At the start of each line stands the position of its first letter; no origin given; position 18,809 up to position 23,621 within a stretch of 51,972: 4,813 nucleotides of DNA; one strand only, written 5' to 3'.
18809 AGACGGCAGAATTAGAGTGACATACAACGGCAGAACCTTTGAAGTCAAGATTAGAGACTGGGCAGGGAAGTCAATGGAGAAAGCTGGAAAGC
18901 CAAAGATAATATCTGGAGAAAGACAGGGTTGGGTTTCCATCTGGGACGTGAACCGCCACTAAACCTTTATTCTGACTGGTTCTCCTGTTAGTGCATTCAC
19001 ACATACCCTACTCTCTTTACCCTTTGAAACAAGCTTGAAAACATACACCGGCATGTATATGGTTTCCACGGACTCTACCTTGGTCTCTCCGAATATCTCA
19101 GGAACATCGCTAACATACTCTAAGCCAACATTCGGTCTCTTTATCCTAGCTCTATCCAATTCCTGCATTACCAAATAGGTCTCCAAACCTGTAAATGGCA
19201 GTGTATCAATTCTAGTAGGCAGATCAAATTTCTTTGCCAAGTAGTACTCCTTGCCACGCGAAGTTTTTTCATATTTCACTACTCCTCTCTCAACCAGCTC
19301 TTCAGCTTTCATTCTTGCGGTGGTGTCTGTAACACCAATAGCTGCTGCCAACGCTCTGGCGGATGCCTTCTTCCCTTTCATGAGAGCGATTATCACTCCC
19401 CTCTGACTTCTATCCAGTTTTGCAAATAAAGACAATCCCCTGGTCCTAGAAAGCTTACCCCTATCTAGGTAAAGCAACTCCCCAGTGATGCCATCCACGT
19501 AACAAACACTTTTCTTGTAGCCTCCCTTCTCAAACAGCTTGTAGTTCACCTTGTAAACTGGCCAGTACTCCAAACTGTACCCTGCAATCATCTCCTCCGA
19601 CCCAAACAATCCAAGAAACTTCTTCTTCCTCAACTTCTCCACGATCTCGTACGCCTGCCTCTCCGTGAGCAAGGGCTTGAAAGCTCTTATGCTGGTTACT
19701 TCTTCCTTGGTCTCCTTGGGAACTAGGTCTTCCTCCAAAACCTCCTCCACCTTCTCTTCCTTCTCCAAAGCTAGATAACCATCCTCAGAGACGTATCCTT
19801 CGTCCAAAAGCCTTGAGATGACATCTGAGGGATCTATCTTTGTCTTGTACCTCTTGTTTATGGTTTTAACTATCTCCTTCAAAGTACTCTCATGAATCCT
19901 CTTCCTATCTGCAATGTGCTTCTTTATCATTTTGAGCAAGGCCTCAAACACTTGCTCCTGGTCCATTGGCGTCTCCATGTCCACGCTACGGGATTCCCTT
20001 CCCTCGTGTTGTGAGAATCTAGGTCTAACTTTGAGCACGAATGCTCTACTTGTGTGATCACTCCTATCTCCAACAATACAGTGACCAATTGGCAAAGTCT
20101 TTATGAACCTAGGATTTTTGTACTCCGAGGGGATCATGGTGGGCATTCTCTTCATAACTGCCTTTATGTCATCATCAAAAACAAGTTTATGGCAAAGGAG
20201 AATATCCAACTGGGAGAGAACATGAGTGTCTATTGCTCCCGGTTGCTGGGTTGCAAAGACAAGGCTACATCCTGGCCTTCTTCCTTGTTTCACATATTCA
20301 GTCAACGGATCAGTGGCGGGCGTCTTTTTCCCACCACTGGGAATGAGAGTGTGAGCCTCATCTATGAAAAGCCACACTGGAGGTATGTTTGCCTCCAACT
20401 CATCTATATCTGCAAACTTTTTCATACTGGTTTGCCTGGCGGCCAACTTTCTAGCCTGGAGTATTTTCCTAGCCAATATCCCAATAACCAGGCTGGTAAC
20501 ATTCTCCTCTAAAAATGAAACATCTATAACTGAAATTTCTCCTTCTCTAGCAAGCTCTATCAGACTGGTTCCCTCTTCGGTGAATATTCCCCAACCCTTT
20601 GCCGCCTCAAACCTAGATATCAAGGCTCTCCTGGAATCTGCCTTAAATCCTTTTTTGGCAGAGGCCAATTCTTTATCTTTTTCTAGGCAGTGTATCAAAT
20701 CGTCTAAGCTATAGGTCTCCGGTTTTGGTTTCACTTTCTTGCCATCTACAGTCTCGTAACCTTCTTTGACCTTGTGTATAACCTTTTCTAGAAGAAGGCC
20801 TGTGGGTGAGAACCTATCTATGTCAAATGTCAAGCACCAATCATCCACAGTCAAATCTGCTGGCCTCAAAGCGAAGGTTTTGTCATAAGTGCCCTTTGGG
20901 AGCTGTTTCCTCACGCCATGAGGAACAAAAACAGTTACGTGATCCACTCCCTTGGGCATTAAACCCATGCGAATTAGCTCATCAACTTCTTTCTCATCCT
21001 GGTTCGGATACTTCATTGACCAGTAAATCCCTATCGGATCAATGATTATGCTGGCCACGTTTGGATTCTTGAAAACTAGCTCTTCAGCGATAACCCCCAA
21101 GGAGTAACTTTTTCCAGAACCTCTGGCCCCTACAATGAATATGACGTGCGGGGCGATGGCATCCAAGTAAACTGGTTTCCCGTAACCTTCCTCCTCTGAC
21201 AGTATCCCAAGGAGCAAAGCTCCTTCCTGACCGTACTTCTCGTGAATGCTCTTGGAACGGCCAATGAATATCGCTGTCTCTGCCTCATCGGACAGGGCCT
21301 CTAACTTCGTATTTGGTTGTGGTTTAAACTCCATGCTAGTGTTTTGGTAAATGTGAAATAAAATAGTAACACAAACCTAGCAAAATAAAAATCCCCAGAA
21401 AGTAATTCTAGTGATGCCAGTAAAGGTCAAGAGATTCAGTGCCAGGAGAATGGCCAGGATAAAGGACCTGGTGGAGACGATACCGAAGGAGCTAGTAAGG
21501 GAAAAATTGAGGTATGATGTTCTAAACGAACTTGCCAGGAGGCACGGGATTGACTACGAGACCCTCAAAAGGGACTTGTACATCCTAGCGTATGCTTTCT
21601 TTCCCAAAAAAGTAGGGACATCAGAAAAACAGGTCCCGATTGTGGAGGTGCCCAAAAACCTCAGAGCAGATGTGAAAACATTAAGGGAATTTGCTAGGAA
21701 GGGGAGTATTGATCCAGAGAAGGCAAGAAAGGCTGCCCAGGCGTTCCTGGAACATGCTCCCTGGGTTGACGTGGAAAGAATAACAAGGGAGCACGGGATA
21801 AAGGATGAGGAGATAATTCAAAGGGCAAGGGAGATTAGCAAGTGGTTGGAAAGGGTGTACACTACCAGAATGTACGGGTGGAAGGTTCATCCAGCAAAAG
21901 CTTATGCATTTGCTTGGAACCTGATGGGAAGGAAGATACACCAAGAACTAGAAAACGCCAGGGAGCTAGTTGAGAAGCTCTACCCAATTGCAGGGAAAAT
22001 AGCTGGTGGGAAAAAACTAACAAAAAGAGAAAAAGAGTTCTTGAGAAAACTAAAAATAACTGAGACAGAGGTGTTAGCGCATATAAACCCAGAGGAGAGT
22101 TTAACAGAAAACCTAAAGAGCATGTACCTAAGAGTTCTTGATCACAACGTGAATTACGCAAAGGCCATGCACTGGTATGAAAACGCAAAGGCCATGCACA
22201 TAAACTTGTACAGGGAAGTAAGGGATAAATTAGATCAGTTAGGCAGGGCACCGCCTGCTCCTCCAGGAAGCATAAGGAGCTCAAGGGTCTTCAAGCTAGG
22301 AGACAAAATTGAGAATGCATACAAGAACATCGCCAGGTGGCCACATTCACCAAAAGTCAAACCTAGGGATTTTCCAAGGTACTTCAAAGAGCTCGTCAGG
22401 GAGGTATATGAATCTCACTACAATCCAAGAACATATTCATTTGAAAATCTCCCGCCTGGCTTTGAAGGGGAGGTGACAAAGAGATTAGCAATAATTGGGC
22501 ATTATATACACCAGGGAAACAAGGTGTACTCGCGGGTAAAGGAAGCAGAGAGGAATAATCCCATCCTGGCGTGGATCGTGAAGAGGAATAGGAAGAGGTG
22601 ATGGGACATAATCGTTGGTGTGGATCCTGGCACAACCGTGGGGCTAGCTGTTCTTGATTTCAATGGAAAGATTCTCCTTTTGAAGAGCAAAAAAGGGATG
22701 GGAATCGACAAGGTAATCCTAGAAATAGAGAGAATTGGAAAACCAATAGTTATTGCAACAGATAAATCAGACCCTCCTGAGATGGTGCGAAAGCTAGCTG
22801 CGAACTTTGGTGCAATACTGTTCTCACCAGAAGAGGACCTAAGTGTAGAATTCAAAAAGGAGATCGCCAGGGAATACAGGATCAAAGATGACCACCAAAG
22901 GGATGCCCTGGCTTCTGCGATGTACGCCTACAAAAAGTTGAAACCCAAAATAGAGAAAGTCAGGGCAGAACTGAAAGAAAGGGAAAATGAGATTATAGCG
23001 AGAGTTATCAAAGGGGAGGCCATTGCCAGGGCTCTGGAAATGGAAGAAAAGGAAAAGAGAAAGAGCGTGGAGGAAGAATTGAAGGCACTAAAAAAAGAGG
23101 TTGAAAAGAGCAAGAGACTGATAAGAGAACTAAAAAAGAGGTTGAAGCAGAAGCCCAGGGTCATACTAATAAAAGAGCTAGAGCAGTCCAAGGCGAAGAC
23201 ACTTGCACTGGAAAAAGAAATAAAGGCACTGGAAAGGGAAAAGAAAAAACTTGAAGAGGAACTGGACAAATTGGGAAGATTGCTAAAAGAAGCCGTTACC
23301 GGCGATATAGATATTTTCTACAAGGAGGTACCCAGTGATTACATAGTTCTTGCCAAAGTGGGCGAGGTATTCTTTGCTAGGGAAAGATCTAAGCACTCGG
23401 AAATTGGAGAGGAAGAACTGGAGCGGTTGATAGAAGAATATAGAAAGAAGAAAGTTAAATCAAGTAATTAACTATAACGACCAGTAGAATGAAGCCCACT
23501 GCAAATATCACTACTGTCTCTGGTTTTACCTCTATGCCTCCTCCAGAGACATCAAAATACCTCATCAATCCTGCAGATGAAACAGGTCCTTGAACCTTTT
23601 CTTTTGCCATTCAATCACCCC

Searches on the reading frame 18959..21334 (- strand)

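Call 19: search_protein_families(library=pfam, proteins=[window:18959-21334:-], max_evalue=0.01)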
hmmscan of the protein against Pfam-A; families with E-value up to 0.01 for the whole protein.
window:18959-21334:- (791 aa): 11 families
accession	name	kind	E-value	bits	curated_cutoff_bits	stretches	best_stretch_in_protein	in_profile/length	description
PF01935.23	DUF87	-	3.9e-18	66.8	23.2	1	53-291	12-220/220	Helicase HerA, central domain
PF05872.18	HerA_C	-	1.7e-06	27.4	22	1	316-433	255-373/502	Helicase HerA-like C-terminal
PF00004.35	AAA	-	0.0011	19.9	21.2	0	303-379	57-126/131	ATPase family associated with various cellular activities (AAA)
PF01580.24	FtsK_SpoIIIE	-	0.0016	18.3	24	0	45-99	21-78/221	FtsK/SpoIIIE family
PF05127.21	NAT10_TcmA_helicase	-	0.0021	18.4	22.7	0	67-91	2-26/176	RNA cytidine acetyltransferase NAT10/TcmA, helicase domain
PF13412.12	HTH_24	-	0.0046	16.9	21.9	0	640-687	1-48/48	Winged helix-turn-helix DNA-binding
PF24406.1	nSTAND_NTPase4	-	0.0063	17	27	0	479-519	2-42/58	Novel STAND NTPase 4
PF24033.1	DUF7342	-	0.0085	16.5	31.6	0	657-712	18-73/150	Family of unknown function (DUF7342)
PF25201.1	nSTAND6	-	0.0088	16.5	27.7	0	444-498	45-99/148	Novel STAND NTPase 6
PF06414.18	Zeta_toxin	-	0.0091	15.9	22.3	0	53-99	8-52/199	Zeta toxin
PF12802.13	MarR_2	-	0.0092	16.6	27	0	640-691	3-55/61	MarR family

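Call 105: search_protein_families(library=padloc, proteins=[window:18962-21334:-], max_evalue=0.001)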
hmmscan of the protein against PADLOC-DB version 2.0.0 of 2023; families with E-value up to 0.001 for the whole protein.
window:18962-21334:- (791 aa): 12 families
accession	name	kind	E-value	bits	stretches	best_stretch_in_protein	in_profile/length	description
PDLC04105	HerA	-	6.8e-22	75.7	2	256-420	368-521/576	-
PDLC04140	mad8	-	2.6e-19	67.9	1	49-397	14-266/314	mads_8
PDLC04103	HerA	-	1.2e-15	54.8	2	318-400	440-525/579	-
PDLC04098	HerA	-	6.5e-14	49.4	1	262-399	481-614/686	-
PDLC04106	HerA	-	5.3e-12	43.1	1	265-397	469-594/667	-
PDLC04102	HerA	-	9.1e-12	42.1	1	261-421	461-606/654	-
PDLC04097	HerA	-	2.3e-11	41.1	1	321-423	476-581/618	-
PDLC02188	HerA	-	5.6e-11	40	1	263-401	375-512/578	-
PDLC01055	HerA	-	6.9e-11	39.6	1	295-383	396-482/532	Type III coevolved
PDLC04104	HerA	-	1.2e-10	38.8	1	258-401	172-306/379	-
PDLC04100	HerA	-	1.4e-06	25.3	1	319-397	440-521/580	-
PDLC02185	HerA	-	3e-06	24.3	1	319-399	446-529/585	-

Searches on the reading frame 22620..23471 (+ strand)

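Call 19: search_protein_families(library=pfam, proteins=[window:22620-23471:+], max_evalue=0.01)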
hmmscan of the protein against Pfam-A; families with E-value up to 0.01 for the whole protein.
window:22620-23471:+ (283 aa): 1 family
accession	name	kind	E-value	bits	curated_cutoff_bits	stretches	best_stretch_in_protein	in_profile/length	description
PF04312.18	DUF460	-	1.1e-36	126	28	1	1-100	36-135/135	Protein of unknown function (DUF460)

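Call 105: search_protein_families(library=padloc, proteins=[window:22620-23471:+], max_evalue=0.001)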
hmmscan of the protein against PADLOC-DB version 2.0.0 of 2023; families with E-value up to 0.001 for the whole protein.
window:22620-23471:+ (283 aa): 1 family
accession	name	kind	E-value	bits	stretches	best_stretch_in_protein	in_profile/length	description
PDLC03865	LmuB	-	5.5e-05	19.6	1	80-226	688-847/1007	-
